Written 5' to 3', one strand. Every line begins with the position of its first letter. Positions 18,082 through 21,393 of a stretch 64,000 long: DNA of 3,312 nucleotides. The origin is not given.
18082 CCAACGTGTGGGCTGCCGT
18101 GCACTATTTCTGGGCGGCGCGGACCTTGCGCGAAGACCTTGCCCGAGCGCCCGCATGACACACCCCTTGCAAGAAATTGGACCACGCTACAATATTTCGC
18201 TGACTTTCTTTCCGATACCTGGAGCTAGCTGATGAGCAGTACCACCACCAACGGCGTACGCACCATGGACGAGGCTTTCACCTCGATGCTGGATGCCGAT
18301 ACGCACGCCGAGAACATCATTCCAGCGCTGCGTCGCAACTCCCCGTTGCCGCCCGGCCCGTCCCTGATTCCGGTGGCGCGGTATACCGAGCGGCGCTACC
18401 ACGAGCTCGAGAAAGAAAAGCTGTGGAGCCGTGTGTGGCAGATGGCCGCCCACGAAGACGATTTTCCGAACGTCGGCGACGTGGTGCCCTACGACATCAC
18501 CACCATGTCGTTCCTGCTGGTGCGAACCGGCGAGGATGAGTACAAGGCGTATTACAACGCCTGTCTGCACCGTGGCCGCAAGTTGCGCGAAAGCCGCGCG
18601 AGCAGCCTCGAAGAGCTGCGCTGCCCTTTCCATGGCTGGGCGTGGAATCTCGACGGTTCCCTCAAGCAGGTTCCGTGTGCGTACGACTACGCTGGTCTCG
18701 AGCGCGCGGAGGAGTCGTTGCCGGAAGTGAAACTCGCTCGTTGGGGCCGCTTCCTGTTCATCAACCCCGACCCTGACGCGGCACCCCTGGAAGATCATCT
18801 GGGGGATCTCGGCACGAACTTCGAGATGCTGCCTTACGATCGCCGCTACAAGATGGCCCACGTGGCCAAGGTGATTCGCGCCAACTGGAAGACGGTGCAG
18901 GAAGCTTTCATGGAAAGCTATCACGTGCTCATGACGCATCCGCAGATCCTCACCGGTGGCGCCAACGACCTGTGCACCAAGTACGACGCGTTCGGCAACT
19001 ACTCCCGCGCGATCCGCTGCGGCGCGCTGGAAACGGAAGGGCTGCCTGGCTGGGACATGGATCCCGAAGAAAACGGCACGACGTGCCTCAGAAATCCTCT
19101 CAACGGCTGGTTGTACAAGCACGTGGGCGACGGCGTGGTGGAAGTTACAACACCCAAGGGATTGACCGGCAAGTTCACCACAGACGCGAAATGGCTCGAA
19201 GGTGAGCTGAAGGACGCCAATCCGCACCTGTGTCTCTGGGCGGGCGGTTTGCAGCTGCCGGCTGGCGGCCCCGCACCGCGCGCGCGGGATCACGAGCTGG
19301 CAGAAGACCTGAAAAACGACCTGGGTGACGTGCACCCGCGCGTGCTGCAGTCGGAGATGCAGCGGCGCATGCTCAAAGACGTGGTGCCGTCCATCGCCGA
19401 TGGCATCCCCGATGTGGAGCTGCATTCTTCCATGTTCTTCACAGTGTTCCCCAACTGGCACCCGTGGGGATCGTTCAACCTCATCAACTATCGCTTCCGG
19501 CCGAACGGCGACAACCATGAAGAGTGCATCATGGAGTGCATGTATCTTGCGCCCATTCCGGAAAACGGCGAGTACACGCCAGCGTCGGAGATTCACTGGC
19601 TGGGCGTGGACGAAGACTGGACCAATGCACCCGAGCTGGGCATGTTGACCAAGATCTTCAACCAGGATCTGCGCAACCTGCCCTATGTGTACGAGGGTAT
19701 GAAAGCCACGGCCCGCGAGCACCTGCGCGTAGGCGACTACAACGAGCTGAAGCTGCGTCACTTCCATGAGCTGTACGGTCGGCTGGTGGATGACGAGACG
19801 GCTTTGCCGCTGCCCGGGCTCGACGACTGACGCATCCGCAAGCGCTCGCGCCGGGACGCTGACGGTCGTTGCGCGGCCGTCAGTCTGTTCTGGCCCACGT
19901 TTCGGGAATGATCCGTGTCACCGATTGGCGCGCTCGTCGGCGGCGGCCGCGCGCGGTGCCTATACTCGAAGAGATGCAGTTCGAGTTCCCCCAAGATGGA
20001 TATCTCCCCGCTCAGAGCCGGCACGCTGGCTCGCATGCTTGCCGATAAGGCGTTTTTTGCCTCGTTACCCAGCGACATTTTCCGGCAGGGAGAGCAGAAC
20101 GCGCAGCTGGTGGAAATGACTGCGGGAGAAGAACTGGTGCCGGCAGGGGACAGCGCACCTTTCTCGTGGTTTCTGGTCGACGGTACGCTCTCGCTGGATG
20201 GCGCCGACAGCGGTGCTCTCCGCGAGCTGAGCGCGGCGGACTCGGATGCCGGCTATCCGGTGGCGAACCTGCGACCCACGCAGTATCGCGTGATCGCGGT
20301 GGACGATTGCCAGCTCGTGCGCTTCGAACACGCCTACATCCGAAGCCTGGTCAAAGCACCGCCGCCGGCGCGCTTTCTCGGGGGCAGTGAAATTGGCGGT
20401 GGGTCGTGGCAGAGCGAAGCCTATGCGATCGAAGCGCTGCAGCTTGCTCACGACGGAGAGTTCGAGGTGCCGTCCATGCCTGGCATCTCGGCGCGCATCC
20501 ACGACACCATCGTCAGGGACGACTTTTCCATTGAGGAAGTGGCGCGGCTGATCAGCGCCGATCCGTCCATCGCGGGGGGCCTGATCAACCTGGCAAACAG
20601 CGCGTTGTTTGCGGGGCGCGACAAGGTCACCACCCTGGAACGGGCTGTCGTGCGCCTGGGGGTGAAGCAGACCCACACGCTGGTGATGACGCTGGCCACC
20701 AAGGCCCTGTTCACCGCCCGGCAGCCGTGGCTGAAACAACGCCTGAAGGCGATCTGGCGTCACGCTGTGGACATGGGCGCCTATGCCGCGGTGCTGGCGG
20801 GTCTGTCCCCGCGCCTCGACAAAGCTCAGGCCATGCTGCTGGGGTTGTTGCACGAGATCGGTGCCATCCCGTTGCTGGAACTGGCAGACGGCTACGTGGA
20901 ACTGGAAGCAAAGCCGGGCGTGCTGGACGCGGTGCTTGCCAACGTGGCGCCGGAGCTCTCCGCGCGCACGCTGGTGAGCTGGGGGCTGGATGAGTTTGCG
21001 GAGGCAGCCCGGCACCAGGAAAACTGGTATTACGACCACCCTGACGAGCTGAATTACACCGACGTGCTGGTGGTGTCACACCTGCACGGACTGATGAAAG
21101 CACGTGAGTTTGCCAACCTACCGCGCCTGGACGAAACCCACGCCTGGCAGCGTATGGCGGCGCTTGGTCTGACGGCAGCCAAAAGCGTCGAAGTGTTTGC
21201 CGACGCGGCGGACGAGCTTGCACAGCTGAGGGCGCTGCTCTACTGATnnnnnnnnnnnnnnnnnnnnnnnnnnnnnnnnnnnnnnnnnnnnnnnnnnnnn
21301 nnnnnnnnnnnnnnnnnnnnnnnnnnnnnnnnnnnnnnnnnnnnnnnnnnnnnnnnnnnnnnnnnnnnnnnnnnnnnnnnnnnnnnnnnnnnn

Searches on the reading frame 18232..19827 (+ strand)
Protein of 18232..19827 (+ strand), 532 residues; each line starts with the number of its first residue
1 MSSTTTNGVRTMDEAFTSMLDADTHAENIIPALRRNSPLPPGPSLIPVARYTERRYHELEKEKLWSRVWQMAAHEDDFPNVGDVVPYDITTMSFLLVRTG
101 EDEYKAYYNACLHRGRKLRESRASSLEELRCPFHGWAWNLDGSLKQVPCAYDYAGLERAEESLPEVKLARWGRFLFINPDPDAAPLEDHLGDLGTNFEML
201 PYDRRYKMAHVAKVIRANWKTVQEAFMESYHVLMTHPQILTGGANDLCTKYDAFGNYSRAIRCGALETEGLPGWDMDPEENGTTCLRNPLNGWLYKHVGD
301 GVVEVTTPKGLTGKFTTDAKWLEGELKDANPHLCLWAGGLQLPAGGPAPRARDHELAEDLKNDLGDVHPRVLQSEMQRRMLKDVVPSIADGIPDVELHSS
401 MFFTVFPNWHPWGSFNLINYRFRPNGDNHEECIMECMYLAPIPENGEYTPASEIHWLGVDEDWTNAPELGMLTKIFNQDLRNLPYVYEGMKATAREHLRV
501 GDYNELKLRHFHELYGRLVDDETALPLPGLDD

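Call 47: search_protein_families(library=pfam, proteins=[window:18232-19827:+], max_evalue=0.001)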
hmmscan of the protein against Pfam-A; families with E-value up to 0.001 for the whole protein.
window:18232-19827:+ (532 aa): 2 families
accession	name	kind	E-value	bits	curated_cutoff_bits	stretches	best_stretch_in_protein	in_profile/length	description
PF00848.25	Ring_hydroxyl_A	-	7.8e-18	65.6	24.9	2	211-243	13-42/208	Ring hydroxylating alpha subunit (catalytic domain)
PF00355.32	Rieske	-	1.3e-15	57.5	20.3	1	69-150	2-81/88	Rieske [2Fe-2S] domain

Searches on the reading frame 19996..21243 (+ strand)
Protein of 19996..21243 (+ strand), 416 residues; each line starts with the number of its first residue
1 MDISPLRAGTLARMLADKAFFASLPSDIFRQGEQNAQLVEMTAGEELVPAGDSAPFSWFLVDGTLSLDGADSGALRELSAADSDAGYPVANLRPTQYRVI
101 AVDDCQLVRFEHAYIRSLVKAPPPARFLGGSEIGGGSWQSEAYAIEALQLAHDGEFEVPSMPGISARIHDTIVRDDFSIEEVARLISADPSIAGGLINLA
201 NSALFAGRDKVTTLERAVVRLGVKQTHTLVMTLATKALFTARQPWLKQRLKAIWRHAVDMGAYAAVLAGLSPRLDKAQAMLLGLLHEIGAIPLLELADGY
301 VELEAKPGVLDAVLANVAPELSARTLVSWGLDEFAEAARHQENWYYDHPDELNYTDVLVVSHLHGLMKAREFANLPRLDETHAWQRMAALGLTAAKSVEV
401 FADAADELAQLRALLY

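Call 47: search_protein_families(library=pfam, proteins=[window:19996-21243:+], max_evalue=0.001)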
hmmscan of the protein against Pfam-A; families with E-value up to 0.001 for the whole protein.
window:19996-21243:+ (416 aa): 2 families
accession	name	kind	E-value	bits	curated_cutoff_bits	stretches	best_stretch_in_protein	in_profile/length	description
PF08668.18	HDOD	-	1.5e-33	116.4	22.9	1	159-302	2-144/196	HDOD domain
PF00027.35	cNMP_binding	-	0.00067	20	27.5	0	40-120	3-87/89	Cyclic nucleotide-binding domain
